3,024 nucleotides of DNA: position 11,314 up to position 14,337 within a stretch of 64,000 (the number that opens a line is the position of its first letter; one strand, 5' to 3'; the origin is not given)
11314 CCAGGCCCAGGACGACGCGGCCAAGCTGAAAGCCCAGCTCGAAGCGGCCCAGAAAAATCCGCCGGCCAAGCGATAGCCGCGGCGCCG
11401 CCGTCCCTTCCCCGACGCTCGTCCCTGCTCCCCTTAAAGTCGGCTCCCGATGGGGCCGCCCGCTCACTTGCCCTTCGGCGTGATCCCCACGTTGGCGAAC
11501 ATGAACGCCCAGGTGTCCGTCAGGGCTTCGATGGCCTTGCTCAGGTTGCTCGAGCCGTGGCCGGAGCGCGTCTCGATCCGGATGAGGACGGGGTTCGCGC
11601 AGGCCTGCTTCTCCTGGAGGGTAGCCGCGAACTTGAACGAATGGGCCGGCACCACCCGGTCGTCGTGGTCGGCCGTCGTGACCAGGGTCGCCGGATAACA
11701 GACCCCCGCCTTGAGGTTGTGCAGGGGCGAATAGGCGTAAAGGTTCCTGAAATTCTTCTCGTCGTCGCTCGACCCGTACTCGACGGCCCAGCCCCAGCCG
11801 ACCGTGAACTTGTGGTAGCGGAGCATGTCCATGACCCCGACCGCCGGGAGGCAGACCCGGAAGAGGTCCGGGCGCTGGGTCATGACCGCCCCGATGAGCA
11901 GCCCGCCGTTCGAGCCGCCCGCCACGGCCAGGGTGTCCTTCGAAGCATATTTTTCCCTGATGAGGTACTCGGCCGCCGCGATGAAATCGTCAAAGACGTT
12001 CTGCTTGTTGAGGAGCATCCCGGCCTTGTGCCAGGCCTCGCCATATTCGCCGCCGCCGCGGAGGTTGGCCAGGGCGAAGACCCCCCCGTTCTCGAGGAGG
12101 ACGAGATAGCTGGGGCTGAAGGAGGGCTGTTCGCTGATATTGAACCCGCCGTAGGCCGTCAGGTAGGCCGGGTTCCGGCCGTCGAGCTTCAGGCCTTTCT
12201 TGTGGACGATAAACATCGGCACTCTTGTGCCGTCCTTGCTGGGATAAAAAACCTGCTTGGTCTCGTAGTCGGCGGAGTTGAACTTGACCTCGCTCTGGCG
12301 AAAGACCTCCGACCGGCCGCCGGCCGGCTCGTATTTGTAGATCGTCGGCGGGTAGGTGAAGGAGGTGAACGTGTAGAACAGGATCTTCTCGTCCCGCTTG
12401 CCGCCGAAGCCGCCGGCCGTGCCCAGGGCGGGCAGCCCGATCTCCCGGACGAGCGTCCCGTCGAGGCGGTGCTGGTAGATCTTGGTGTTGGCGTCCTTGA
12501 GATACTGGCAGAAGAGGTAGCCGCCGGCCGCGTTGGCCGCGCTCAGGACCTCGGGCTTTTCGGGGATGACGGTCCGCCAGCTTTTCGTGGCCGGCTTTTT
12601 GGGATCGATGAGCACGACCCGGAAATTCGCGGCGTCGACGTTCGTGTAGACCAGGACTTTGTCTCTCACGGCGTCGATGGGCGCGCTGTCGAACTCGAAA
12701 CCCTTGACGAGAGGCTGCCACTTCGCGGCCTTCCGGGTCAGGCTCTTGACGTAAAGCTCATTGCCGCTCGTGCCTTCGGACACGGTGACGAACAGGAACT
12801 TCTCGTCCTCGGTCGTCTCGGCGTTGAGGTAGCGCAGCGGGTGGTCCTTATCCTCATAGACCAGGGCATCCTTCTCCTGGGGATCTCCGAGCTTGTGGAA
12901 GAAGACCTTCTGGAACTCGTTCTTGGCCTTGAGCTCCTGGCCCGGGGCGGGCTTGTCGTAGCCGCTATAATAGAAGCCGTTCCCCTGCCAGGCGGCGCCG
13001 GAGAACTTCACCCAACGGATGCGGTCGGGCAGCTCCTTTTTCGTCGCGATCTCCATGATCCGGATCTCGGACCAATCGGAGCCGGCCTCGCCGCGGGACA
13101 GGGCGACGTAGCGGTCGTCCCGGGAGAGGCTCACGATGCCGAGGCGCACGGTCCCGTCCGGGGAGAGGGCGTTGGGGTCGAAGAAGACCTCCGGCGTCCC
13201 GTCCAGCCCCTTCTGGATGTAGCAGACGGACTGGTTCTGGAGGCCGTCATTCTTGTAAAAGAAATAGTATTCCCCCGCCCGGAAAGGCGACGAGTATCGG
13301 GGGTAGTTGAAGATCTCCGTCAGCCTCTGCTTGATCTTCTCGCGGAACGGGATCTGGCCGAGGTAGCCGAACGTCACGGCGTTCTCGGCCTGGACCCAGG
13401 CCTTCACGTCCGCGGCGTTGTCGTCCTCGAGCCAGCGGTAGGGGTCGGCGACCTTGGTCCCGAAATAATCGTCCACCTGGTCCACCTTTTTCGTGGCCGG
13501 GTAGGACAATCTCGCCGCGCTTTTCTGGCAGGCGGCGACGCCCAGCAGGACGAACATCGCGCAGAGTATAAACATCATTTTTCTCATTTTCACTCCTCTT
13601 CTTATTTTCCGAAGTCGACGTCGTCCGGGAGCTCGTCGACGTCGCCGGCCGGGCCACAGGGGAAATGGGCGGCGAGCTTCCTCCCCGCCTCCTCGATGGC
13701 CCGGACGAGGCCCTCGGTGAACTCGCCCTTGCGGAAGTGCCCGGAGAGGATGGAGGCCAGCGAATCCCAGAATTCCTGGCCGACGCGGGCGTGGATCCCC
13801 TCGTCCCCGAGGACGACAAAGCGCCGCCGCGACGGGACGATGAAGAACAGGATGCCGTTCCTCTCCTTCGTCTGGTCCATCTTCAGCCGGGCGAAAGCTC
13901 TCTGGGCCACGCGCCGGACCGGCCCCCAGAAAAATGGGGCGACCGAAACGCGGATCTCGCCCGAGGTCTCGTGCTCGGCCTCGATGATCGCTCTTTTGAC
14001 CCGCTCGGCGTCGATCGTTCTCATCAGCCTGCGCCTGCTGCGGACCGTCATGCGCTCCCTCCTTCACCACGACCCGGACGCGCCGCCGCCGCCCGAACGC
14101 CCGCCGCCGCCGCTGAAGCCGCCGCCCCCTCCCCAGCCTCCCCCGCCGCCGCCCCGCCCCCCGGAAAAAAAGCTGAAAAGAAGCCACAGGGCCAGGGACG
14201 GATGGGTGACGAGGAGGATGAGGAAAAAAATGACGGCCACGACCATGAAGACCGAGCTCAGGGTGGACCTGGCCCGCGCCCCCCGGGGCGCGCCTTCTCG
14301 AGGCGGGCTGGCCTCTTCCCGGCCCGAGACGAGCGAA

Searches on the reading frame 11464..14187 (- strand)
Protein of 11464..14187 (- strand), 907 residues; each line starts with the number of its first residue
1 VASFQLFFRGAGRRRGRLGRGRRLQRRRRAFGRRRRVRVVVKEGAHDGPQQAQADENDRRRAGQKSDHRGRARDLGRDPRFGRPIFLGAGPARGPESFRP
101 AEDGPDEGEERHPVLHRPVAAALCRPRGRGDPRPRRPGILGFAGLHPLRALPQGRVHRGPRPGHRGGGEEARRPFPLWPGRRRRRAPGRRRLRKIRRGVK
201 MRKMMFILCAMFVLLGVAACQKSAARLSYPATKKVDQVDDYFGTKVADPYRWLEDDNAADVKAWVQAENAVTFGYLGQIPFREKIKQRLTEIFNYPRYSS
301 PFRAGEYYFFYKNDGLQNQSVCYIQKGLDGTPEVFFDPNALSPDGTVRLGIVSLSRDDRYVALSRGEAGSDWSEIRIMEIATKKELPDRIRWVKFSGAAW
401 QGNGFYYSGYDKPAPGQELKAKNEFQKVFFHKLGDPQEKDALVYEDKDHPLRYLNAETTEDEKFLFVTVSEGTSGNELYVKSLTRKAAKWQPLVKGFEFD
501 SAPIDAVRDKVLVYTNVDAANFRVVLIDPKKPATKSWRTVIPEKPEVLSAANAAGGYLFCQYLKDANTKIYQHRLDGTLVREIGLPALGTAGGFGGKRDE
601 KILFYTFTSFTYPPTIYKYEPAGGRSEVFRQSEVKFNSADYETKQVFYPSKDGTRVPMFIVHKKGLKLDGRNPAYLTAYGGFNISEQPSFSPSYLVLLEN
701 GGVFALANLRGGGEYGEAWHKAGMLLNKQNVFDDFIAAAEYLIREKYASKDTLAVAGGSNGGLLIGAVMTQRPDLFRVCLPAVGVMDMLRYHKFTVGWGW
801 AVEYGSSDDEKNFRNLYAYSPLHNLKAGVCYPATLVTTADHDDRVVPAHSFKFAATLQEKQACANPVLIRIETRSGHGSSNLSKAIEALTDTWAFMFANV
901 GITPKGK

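Call 27: search_protein_families(library=pfam, proteins=[window:11464-14187:-], max_evalue=0.001)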
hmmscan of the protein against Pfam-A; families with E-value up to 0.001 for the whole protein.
window:11464-14187:- (907 aa): 2 families
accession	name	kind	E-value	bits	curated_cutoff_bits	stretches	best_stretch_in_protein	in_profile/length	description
PF02897.21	Peptidase_S9_N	-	2.6e-124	415.6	24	1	230-631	1-413/414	Prolyl oligopeptidase, N-terminal beta-propeller domain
PF00326.27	Peptidase_S9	-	1.3e-58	198.5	22.6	1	688-901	1-211/213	Prolyl oligopeptidase family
